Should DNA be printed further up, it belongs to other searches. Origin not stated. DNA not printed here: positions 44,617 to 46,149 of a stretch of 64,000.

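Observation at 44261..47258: Tandemly duplicated two-gene secreted module (A-B, A'-B') of unrecognised families; A' carries a Cys-rich lytic-transglycosylase-like head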

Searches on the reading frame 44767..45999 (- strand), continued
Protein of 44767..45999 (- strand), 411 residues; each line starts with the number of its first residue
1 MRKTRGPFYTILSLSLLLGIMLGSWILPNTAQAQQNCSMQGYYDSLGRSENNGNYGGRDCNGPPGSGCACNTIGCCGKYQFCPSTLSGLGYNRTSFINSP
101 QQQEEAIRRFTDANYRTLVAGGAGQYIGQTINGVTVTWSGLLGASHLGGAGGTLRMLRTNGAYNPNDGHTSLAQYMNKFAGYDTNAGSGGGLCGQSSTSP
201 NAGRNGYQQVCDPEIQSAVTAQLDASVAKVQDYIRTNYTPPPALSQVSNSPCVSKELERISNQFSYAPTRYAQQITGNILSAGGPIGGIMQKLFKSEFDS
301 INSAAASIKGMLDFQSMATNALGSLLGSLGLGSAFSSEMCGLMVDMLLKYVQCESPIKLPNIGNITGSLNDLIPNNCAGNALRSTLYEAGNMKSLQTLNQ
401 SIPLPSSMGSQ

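Call 44: search_protein_families(library=pfam, proteins=[P0041, P0043, P0046, P0045, P0038, P0033, P0030, P0019, P0042, P0039], max_evalue=0.1)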
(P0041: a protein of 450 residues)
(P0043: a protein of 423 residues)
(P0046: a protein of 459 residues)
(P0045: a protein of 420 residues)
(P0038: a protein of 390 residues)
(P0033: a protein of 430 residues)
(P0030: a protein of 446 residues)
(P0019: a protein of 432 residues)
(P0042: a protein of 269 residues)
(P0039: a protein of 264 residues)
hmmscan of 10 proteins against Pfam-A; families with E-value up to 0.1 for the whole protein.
P0041 (450 aa): 1 family
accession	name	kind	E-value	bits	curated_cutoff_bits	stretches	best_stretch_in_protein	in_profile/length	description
PF15366.11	DUF4597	-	0.065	13.4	26.5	0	233-267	15-49/63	Domain of unknown function (DUF4597)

P0043 (423 aa): 0 families

P0046 (459 aa): 0 families

P0045 (420 aa): 1 family
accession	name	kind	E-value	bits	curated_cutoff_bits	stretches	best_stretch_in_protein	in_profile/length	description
PF06737.19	Transglycosylas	-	0.046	14.8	27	0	38-77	7-46/77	Transglycosylase-like domain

P0038 (390 aa): 0 families

P0033 (430 aa): 0 families

P0030 (446 aa): 0 families

P0019 (432 aa): 0 families

P0042 (269 aa): 0 families

P0039 (264 aa): 0 families

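Call 45: search_protein_families(library=ncbifam, proteins=[P0041, P0043, P0046, P0045, P0038, P0033, P0030, P0050, P0054, P0057], max_evalue=0.1)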
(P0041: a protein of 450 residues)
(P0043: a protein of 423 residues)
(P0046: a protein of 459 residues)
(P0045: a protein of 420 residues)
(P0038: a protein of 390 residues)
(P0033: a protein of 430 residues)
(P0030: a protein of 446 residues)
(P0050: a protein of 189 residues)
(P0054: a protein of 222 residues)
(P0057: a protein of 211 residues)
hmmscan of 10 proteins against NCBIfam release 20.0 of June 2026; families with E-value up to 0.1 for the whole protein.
P0041 (450 aa): 0 families

P0043 (423 aa): 0 families

P0046 (459 aa): 1 family
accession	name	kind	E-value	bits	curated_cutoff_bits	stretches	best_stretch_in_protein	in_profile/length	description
NF011858.0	PRK15330.1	exception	0.052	12.5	619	1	247-333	43-128/343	SPI-1 type III secretion system needle tip complex protein SipD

P0045 (420 aa): 2 families
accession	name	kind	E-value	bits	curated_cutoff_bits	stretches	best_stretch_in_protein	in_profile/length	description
NF052397.1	AggPromo_Cterm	subfamily_domain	0.0023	18.4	40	1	36-73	3-42/80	aggregation-promoting factor C-terminal-like domain-containing protein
NF052398.1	Agg_Promo_Fact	equivalog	0.018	15.2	170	1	40-67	137-163/202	aggregation-promoting factor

P0038 (390 aa): 0 families

P0033 (430 aa): 0 families

P0030 (446 aa): 0 families

P0050 (189 aa): 3 families
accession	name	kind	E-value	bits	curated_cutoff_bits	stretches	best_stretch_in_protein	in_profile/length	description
NF052397.1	AggPromo_Cterm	subfamily_domain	2e-06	28.1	40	1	44-80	4-42/80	aggregation-promoting factor C-terminal-like domain-containing protein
NF052398.1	Agg_Promo_Fact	equivalog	0.00012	22.4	170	1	45-74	135-163/202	aggregation-promoting factor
NF046107.1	ResusProRpfC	equivalog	0.019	15.1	200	1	46-80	38-72/136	resuscitation-promoting factor RpfC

P0054 (222 aa): 5 families
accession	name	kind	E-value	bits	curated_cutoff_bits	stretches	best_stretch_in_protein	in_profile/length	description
NF052397.1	AggPromo_Cterm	subfamily_domain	5.2e-05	23.6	40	1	81-138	6-61/80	aggregation-promoting factor C-terminal-like domain-containing protein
NF052398.1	Agg_Promo_Fact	equivalog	0.017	15.3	170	1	80-111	135-165/202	aggregation-promoting factor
TIGR02859.1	spore_sigH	equivalog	0.036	13.5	294.8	1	124-164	90-130/198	RNA polymerase sporulation sigma factor SigH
NF006148.0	PRK08295.1-5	equivalog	0.057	12.7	208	1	124-164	104-144/218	RNA polymerase sporulation sigma factor SigH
NF006145.0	PRK08295.1-2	equivalog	0.061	12.7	212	1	125-164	104-143/213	RNA polymerase sporulation sigma factor SigH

P0057 (211 aa): 3 families
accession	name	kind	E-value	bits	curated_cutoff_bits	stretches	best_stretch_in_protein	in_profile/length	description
NF052397.1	AggPromo_Cterm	subfamily_domain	0.0077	16.7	40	1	70-103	5-40/80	aggregation-promoting factor C-terminal-like domain-containing protein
NF041737.1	choice_anch_S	equivalog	0.0079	16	70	1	1-47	1-49/256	choice-of-anchor S family protein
NF052398.1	Agg_Promo_Fact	equivalog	0.022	14.9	170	1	70-101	135-165/202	aggregation-promoting factor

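Call 46: find_encoding_contigs(protein=P0041, flank=10000, max_places=4)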
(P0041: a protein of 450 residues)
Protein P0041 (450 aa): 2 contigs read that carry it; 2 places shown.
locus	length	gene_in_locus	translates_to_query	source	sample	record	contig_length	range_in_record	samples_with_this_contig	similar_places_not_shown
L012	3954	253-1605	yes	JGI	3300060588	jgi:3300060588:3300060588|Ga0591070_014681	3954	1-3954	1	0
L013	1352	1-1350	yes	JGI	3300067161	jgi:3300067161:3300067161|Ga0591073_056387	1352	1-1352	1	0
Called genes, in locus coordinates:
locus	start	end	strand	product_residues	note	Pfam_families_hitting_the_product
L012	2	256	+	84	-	?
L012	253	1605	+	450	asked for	-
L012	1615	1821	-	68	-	-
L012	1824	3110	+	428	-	PF04413:Glycos_transf_N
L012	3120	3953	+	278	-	?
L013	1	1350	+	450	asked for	?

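Call 47: find_encoding_contigs(protein=P0046, flank=10000, max_places=3)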
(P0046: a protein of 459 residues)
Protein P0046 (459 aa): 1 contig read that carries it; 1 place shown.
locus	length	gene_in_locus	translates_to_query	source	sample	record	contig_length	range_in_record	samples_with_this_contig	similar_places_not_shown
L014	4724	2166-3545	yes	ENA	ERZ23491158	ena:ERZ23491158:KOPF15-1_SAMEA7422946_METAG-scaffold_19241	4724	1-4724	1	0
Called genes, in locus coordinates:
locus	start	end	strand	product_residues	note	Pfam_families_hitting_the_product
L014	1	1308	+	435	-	?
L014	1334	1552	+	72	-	PF11324:DUF3126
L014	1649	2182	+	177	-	-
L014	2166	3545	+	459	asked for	-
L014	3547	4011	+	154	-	-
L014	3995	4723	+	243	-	?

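Call 48: find_encoding_contigs(protein=P0045, flank=10000, max_places=3)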
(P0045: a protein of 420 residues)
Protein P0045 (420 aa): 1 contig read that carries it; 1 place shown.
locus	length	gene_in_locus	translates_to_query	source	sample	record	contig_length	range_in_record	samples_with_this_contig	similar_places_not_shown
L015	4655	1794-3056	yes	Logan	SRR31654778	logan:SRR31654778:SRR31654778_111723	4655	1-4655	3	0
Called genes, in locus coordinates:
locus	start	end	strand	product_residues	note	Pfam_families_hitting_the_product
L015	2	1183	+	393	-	?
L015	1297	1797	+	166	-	-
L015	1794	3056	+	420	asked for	-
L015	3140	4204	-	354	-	-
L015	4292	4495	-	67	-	-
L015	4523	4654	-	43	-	?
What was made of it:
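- L015 has a B-A' pair without waaA next to it (call 48).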

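Call 49: find_encoding_contigs(protein=P0038, flank=10000, max_places=3)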
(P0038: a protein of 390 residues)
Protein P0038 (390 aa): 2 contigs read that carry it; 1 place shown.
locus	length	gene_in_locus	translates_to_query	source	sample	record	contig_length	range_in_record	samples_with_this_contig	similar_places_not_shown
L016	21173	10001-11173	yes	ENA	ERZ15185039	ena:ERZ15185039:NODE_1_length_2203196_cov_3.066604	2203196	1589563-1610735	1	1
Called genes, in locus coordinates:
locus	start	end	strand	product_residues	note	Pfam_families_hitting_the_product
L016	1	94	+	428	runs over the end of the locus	PF00817:IMS, PF21999:IMS_HHH_1 (faint), PF11799:IMS_C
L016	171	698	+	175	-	-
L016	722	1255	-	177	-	PF01928:CYTH (weak)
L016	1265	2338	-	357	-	PF01264:Chorismate_synt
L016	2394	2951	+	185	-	PF00561:Abhydrolase_1 (faint), PF06821:Ser_hydrolase, PF12697:Abhydrolase_6 (weak)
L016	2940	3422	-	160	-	PF00583:Acetyltransf_1 (weak)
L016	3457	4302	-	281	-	PF00106:adh_short, PF13561:adh_short_C2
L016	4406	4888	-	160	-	PF13441:Gly-zipper_YMGG (weak), PF05433:Rick_17kDa_Anti, PF16998:17kDa_Anti_2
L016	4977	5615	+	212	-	PF12766:Pyridox_oxase_2 (weak), PF01243:PNPOx_N, PF10590:PNP_phzG_C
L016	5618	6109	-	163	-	PF12840:HTH_20 (weak), PF13404:HTH_AsnC-type, PF13412:HTH_24, PF01047:MarR (weak), PF09339:HTH_IclR (faint), PF01037:AsnC_trans_reg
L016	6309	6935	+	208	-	PF13580:SIS_2, PF01380:SIS (weak)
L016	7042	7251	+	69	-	PF11324:DUF3126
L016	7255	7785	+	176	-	-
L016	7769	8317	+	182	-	PF01551:Peptidase_M23 (weak)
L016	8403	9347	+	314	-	-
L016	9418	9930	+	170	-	-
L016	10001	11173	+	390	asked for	-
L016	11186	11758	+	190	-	-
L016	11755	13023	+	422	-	PF01551:Peptidase_M23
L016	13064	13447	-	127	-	-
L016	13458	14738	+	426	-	PF04413:Glycos_transf_N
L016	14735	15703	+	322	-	PF02606:LpxK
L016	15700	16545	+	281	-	PF03279:Lip_A_acyltrans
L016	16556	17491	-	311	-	PF07549:Sec_GG, PF02355:SecD_SecF_C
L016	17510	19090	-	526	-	PF13721:SecD-TM1 (faint), PF21760:SecD_1st, PF22599:SecDF_P1_head, PF02355:SecD_SecF_C, PF03176:MMPL (weak)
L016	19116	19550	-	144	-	PF02699:YajC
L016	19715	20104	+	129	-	-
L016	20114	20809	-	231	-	PF01135:PCMT, PF00398:RrnaAD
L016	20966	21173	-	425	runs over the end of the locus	PF02403:Seryl_tRNA_N, PF00587:tRNA-synt_2b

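Call 52: find_encoding_contigs(protein=P0029, flank=8000, max_places=3)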
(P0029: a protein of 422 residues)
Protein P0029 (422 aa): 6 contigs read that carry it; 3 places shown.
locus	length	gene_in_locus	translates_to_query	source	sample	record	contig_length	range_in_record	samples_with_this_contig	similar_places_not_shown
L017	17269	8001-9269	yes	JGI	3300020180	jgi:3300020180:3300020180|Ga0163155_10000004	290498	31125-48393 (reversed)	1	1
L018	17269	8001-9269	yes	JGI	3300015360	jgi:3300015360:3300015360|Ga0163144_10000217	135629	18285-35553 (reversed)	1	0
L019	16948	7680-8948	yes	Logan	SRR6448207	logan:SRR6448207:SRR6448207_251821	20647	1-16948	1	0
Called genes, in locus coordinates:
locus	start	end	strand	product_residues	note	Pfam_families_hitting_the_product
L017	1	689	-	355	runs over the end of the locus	PF01264:Chorismate_synt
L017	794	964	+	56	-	-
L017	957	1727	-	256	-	PF01738:DLH, PF12146:Hydrolase_4 (faint), PF12697:Abhydrolase_6 (faint), PF00326:Peptidase_S9 (faint), PF02230:Abhydrolase_2 (weak)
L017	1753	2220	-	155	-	PF18931:DUF5680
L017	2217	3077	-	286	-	PF00106:adh_short, PF13561:adh_short_C2, PF23441:SDR (weak)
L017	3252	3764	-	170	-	PF05433:Rick_17kDa_Anti, PF16998:17kDa_Anti_2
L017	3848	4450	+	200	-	PF01243:PNPOx_N, PF10590:PNP_phzG_C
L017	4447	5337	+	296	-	PF09243:Rsm22, PF13489:Methyltransf_23 (weak)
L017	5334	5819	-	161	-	PF13404:HTH_AsnC-type, PF13412:HTH_24, PF01047:MarR (weak), PF01037:AsnC_trans_reg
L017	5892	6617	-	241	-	PF00483:NTP_transferase, PF12804:NTP_transf_3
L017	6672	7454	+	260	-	-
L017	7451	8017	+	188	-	-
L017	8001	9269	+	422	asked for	PF01551:Peptidase_M23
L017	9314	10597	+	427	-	PF04413:Glycos_transf_N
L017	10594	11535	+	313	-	PF02606:LpxK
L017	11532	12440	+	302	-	PF03279:Lip_A_acyltrans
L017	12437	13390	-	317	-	PF07549:Sec_GG, PF02355:SecD_SecF_C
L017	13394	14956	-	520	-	PF13721:SecD-TM1 (weak), PF21760:SecD_1st, PF22599:SecDF_P1_head, PF00873:ACR_tran (weak), PF02355:SecD_SecF_C, PF03176:MMPL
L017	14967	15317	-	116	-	PF02699:YajC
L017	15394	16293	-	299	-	PF01476:LysM (weak), PF23473:LysM3_LYK4_5 (faint), PF01476:LysM, PF01551:Peptidase_M23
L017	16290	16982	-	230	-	PF01135:PCMT, PF00398:RrnaAD, PF13847:Methyltransf_31 (weak), PF08241:Methyltransf_11 (faint), PF13649:Methyltransf_25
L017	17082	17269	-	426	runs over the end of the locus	PF02403:Seryl_tRNA_N, PF00587:tRNA-synt_2b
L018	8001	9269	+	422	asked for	PF01551:Peptidase_M23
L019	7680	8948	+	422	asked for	PF01551:Peptidase_M23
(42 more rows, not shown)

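Call 53: find_encoding_contigs(protein=P0035, flank=8000, max_places=3)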
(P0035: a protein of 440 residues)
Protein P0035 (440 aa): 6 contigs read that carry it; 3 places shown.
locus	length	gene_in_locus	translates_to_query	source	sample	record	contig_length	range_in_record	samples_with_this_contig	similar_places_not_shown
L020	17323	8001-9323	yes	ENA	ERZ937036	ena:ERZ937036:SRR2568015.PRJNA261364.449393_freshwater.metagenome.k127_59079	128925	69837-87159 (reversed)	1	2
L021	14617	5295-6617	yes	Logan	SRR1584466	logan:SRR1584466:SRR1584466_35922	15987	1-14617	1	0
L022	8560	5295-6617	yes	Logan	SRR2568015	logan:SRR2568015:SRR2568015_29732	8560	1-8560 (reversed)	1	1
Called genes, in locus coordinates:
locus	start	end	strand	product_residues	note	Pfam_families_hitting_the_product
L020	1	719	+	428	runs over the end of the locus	PF00817:IMS, PF21999:IMS_HHH_1 (faint), PF11799:IMS_C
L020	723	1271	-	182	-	-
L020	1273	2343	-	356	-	PF01264:Chorismate_synt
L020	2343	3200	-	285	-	PF00106:adh_short, PF13561:adh_short_C2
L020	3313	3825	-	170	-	PF05433:Rick_17kDa_Anti (weak), PF16998:17kDa_Anti_2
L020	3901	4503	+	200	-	PF12766:Pyridox_oxase_2 (weak), PF01243:PNPOx_N, PF10590:PNP_phzG_C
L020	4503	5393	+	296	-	PF09243:Rsm22, PF13489:Methyltransf_23 (weak)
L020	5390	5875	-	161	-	PF13404:HTH_AsnC-type, PF13412:HTH_24, PF01047:MarR (weak), PF01037:AsnC_trans_reg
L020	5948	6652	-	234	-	PF00483:NTP_transferase, PF12804:NTP_transf_3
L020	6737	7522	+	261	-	-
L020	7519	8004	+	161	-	-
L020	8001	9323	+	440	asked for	PF01551:Peptidase_M23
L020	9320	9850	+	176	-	-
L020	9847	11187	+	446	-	-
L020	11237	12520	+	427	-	PF04413:Glycos_transf_N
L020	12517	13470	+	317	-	PF02606:LpxK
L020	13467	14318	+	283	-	PF03279:Lip_A_acyltrans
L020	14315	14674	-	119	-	-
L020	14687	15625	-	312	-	PF07549:Sec_GG, PF02355:SecD_SecF_C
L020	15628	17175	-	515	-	PF13721:SecD-TM1 (weak), PF21760:SecD_1st, PF22599:SecDF_P1_head, PF02355:SecD_SecF_C, PF00873:ACR_tran (weak), PF03176:MMPL (weak)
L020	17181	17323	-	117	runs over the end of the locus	PF02699:YajC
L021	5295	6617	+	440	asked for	PF01551:Peptidase_M23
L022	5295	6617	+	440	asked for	PF01551:Peptidase_M23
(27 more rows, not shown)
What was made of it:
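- Both head types occur in one array in L016 and L020 (calls 49, 53).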

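Call 54: find_encoding_contigs(protein=P0033, flank=8000, max_places=3)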
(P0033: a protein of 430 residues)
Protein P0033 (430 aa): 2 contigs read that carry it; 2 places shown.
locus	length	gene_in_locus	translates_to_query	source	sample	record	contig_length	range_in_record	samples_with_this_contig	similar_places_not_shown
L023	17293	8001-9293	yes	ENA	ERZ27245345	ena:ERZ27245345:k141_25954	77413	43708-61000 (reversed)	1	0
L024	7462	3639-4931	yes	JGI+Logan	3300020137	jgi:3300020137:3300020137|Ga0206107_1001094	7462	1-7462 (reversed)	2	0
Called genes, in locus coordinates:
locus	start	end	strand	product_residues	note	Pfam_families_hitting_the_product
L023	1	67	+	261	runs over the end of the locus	PF13578:Methyltransf_24, PF05711:TylF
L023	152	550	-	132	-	-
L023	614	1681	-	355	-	PF01264:Chorismate_synt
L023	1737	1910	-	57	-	-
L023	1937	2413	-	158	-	PF03061:4HBT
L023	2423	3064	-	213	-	-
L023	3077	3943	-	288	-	PF00106:adh_short, PF13561:adh_short_C2, PF23441:SDR (weak)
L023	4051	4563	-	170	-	PF13441:Gly-zipper_YMGG (weak), PF05433:Rick_17kDa_Anti, PF16998:17kDa_Anti_2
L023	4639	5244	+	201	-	PF12766:Pyridox_oxase_2, PF01243:PNPOx_N, PF10590:PNP_phzG_C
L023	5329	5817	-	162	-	PF13404:HTH_AsnC-type, PF13412:HTH_24, PF01047:MarR (weak), PF01037:AsnC_trans_reg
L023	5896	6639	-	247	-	PF00483:NTP_transferase, PF12804:NTP_transf_3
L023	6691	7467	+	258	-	-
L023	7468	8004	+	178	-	-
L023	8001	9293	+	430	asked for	-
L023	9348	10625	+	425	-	PF04413:Glycos_transf_N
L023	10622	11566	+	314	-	PF02606:LpxK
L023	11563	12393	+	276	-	PF03279:Lip_A_acyltrans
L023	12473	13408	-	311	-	PF07549:Sec_GG, PF02355:SecD_SecF_C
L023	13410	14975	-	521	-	PF13721:SecD-TM1 (faint), PF21760:SecD_1st, PF22599:SecDF_P1_head, PF02355:SecD_SecF_C, PF03176:MMPL (weak)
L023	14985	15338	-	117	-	PF02699:YajC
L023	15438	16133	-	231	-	-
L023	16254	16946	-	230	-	PF01135:PCMT, PF00398:RrnaAD, PF13649:Methyltransf_25 (weak)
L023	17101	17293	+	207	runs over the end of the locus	-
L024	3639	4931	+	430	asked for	-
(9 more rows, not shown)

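Call 77: list_cluster_members(proteins=[P0018, P0019, P0021, P0022, P0024, P0025, P0028, P0032, P0039, P0037])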
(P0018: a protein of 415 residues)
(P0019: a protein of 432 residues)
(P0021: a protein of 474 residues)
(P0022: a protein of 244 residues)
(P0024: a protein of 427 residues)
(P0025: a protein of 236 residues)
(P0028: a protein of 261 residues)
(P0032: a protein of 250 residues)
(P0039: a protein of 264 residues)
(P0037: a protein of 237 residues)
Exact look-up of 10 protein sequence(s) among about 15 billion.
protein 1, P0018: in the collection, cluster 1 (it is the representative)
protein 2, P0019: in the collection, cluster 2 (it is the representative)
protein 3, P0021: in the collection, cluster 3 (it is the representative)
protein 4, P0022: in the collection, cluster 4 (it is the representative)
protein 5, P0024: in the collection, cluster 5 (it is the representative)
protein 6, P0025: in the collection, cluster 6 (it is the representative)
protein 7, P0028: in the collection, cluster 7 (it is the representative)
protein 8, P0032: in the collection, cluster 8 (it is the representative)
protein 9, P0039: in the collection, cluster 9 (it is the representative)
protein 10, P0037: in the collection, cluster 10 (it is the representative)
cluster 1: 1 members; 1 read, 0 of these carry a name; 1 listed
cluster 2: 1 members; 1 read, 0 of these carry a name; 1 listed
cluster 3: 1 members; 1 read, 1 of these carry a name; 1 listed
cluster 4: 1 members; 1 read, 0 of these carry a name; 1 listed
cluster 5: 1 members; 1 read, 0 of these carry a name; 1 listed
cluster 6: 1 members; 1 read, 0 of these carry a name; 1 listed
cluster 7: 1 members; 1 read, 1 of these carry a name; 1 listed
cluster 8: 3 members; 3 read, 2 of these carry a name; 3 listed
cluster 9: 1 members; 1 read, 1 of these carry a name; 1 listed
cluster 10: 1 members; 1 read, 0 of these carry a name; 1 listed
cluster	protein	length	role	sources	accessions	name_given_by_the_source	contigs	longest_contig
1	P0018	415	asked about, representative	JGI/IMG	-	-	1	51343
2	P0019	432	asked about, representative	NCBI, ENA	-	-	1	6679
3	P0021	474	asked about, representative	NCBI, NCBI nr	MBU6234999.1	MAG: hypothetical protein KGQ41_04070 [Alphaproteobacteria bacterium] | hypothetical protein [Alphaproteobacteria bacterium]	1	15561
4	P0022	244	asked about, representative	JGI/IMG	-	-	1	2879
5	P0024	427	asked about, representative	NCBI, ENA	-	-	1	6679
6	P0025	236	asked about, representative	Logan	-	-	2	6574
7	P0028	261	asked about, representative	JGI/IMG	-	hypothetical protein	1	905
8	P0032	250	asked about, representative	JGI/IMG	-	hypothetical protein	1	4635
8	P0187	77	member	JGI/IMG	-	hypothetical protein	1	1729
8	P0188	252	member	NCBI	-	-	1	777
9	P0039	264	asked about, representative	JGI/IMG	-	hypothetical protein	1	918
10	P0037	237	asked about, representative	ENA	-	-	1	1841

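Call 79: find_encoding_contigs(protein=P0042, flank=5000, max_places=3)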
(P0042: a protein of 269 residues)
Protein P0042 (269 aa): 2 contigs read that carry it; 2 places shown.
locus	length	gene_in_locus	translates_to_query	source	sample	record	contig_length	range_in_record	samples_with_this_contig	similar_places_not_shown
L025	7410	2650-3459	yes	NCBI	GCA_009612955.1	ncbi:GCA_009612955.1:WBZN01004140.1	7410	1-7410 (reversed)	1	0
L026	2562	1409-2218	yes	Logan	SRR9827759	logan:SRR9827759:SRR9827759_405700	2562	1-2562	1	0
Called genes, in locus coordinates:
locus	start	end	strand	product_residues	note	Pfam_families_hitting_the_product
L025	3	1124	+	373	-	?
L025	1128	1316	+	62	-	-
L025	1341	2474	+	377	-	PF01098:FTSW_RODA_SPOVE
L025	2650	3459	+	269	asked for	-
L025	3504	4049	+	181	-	-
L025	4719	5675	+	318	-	-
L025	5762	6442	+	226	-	-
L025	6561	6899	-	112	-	PF00462:Glutaredoxin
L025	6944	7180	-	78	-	PF01722:BolA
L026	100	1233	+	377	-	PF01098:FTSW_RODA_SPOVE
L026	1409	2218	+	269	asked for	-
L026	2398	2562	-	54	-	?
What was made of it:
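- A head-only relative (P0042) sits right after PBP2-RodA, a housekeeping position (call 79).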
